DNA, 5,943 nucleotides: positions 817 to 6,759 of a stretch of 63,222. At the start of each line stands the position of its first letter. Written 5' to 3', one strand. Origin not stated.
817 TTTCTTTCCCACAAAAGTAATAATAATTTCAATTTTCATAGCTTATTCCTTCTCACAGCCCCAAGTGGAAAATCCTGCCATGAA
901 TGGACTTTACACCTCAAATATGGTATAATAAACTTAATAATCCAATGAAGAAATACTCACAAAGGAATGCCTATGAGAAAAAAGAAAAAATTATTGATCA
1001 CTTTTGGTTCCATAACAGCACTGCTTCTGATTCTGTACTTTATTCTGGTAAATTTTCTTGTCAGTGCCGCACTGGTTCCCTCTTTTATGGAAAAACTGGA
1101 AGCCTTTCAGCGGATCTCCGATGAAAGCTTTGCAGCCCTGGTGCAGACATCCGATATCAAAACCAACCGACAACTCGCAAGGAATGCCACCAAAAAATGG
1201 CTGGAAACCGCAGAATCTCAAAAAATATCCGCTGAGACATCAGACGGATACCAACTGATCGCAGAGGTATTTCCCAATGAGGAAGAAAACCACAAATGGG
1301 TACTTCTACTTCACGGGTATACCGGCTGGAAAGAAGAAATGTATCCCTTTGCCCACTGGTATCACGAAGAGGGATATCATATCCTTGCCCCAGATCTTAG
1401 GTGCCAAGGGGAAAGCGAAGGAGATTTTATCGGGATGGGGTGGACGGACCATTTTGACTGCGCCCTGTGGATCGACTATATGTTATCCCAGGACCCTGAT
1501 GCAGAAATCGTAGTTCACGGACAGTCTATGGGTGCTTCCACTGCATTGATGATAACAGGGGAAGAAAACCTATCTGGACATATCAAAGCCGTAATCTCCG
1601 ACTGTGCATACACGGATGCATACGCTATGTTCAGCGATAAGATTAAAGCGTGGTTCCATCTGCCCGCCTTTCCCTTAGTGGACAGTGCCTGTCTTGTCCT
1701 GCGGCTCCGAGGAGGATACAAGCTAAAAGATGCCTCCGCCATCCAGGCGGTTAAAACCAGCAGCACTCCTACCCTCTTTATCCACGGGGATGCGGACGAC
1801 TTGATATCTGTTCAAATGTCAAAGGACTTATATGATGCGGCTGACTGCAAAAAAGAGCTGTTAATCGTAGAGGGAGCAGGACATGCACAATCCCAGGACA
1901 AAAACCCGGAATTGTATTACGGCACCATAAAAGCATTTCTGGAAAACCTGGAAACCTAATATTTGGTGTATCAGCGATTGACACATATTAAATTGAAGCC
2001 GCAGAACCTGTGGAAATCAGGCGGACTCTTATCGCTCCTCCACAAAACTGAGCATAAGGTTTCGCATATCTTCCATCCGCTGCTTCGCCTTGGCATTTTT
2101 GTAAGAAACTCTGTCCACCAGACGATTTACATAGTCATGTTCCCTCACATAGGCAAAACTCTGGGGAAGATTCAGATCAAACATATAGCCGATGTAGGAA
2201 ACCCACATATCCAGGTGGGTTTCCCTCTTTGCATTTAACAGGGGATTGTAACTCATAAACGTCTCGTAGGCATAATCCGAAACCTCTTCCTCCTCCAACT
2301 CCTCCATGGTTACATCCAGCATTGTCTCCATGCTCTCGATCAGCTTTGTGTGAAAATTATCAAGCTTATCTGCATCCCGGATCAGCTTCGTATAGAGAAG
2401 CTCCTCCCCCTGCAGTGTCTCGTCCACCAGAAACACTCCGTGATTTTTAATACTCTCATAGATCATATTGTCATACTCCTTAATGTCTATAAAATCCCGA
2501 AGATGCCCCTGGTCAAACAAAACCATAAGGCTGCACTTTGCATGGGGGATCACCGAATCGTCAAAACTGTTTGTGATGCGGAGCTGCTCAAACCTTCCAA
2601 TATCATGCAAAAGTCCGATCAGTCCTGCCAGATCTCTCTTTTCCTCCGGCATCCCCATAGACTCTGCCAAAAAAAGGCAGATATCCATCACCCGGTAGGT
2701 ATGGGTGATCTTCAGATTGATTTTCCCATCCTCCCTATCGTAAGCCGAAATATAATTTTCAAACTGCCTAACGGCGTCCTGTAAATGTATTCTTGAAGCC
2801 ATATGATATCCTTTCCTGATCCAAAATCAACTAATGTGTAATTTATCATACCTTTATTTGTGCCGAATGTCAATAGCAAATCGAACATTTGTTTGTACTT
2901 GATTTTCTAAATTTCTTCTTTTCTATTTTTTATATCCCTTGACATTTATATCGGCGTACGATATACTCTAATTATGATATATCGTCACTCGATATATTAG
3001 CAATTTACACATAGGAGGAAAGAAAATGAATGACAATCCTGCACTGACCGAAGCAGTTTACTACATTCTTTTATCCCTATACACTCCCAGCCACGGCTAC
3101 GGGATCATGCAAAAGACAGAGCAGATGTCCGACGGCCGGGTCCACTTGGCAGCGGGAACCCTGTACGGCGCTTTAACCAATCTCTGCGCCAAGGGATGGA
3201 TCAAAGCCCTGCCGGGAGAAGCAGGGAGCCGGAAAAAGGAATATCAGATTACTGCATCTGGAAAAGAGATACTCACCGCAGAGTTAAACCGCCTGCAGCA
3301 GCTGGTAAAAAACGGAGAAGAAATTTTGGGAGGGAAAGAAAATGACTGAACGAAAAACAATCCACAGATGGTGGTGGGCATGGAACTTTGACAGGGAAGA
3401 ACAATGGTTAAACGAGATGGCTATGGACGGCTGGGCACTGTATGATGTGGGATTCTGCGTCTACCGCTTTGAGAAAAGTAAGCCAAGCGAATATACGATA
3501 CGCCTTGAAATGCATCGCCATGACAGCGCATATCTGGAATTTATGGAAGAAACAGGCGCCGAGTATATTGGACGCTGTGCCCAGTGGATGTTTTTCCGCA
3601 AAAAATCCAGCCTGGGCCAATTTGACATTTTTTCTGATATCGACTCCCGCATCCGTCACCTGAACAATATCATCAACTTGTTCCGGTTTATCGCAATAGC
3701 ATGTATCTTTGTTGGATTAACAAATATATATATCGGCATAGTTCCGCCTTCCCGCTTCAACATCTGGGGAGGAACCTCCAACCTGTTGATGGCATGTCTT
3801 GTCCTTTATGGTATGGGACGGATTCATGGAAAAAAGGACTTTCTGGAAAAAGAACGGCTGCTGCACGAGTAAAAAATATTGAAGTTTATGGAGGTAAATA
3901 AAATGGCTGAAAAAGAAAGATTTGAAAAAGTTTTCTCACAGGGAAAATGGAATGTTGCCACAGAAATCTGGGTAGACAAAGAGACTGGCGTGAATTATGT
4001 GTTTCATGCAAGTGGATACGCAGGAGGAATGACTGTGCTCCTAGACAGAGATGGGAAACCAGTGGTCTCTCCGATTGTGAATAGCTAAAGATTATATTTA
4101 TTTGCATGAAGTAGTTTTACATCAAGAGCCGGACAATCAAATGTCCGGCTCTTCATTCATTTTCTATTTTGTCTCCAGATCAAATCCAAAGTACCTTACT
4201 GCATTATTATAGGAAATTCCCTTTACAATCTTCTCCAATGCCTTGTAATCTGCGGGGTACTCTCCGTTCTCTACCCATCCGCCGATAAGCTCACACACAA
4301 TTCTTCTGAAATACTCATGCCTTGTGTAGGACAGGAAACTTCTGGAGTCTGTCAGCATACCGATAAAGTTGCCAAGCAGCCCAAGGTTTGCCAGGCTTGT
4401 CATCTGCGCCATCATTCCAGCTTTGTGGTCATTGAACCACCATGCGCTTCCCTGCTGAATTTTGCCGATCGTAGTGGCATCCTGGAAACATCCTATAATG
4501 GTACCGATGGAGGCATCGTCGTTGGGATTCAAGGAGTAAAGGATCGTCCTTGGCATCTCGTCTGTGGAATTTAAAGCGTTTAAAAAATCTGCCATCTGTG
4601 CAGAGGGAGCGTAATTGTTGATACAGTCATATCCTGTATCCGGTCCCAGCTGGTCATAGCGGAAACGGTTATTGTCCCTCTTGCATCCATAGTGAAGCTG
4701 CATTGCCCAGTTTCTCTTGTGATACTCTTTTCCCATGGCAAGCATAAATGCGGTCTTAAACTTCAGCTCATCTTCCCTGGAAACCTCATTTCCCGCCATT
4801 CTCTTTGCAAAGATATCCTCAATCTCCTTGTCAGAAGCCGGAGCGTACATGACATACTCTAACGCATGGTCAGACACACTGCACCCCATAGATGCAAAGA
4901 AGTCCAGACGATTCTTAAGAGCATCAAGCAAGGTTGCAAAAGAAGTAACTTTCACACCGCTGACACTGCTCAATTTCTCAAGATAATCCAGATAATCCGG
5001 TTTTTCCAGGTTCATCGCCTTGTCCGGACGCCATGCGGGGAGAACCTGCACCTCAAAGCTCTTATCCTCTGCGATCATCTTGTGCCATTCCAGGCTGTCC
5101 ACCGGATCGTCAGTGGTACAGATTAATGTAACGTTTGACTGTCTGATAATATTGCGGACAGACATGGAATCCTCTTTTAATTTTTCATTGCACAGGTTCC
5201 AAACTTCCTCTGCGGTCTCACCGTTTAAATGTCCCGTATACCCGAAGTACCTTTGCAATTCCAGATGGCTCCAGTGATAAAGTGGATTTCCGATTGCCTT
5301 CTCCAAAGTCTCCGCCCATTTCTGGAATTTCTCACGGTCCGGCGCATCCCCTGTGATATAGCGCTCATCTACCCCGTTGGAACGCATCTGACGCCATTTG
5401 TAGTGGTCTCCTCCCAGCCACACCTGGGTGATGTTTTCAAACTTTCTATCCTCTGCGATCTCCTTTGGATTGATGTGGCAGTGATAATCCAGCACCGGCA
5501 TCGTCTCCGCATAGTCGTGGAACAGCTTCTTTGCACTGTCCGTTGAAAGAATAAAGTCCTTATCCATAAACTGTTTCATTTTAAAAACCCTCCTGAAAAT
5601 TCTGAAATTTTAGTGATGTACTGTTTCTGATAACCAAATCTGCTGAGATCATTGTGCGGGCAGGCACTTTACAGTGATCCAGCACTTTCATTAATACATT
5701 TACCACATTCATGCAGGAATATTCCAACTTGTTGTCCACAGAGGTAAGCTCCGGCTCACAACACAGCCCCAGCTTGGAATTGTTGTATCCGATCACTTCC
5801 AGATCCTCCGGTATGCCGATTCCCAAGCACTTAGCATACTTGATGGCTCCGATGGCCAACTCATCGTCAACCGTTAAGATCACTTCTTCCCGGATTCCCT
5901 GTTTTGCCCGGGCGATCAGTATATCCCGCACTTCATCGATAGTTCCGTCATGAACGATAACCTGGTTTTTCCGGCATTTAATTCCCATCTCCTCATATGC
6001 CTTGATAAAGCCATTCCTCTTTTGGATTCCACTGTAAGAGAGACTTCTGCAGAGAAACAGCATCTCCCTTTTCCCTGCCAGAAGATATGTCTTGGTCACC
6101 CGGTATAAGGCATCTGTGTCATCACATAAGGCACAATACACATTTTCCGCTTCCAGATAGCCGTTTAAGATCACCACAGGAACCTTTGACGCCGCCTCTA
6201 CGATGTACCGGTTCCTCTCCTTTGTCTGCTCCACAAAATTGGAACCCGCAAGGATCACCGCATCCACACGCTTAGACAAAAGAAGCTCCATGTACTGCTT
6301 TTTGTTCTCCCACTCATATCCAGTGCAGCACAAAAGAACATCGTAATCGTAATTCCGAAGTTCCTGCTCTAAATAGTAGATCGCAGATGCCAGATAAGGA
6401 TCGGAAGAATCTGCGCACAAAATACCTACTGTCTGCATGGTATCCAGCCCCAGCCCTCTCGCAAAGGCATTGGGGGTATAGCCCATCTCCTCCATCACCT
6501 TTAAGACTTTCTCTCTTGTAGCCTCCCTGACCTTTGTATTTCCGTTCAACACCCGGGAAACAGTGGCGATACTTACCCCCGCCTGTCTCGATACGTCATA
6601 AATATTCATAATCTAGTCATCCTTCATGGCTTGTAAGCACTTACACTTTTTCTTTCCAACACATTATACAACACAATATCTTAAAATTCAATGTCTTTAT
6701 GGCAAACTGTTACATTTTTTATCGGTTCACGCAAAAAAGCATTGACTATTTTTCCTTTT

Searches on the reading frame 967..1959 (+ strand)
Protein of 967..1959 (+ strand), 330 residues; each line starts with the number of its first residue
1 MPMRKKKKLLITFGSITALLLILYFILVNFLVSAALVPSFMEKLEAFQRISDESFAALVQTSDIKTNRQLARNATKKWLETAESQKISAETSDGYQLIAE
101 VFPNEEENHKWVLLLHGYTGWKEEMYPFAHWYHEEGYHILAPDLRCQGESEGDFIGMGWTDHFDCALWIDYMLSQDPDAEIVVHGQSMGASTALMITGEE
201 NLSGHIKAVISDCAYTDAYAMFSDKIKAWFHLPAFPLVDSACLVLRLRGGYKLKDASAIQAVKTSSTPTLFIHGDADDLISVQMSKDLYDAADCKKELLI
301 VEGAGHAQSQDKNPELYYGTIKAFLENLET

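Call 59: search_protein_families(library=pfam, proteins=[window:967-1959:+], max_evalue=0.00001)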
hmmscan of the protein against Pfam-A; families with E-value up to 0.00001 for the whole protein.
window:967-1959:+ (330 aa): 6 families
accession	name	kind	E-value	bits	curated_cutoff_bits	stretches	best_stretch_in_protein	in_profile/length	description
PF12146.15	Hydrolase_4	-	1.7e-17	64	27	2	107-211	2-106/239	Serine aminopeptidase, S33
PF00561.26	Abhydrolase_1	-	1.7e-12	48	25.8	1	111-230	2-118/245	alpha/beta hydrolase fold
PF12697.13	Abhydrolase_6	-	2e-10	42.2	26.3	1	112-308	1-206/217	Alpha/beta hydrolase family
PF00326.27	Peptidase_S9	-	8.4e-10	38.9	22.6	1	131-327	9-208/213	Prolyl oligopeptidase family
PF02129.25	Peptidase_S15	-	8.4e-08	32.7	23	0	109-221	46-136/262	X-Pro dipeptidyl-peptidase (S15 family)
PF20434.5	BD-FAE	-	5.7e-07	29.7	26.8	1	180-290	90-213/215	BD-FAE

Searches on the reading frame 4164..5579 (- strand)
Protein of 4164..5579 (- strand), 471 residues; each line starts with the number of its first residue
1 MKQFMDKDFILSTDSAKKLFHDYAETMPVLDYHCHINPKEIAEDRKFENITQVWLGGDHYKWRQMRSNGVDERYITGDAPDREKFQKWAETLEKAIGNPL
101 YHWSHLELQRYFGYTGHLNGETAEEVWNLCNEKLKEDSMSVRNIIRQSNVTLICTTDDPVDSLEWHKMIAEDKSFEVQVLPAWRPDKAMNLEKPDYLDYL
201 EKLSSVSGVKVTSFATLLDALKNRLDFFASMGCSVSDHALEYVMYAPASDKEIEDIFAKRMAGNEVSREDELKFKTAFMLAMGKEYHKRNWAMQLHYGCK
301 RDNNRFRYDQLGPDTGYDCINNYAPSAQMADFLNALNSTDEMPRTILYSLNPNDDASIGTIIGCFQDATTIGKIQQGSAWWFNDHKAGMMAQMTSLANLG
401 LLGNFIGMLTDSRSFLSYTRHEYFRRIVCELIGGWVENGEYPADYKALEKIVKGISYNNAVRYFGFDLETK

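Call 59: search_protein_families(library=pfam, proteins=[window:4164-5579:-], max_evalue=0.00001)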
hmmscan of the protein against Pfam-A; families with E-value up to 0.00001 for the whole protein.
window:4164-5579:- (471 aa): 1 family
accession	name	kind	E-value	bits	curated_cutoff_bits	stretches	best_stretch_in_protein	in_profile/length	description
PF02614.20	UxaC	-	1.8e-210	700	25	1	1-464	1-464/464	Glucuronate isomerase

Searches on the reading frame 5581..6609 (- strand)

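Call 59: search_protein_families(library=pfam, proteins=[window:5581-6609:-], max_evalue=0.00001)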
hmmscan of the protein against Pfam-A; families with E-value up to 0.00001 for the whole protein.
window:5581-6609:- (342 aa): 3 families
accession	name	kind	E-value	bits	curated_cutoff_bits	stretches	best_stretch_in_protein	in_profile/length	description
PF00532.27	Peripla_BP_1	-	2.6e-22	80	22.2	1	59-325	2-277/281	Periplasmic binding proteins and sugar binding domain of LacI family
PF00356.27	LacI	-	2.5e-21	75.6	27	1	3-47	2-46/46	Bacterial regulatory proteins, lacI family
PF13377.12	Peripla_BP_3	-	1.2e-16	61.6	26.5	1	178-331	7-167/167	Periplasmic binding protein-like domain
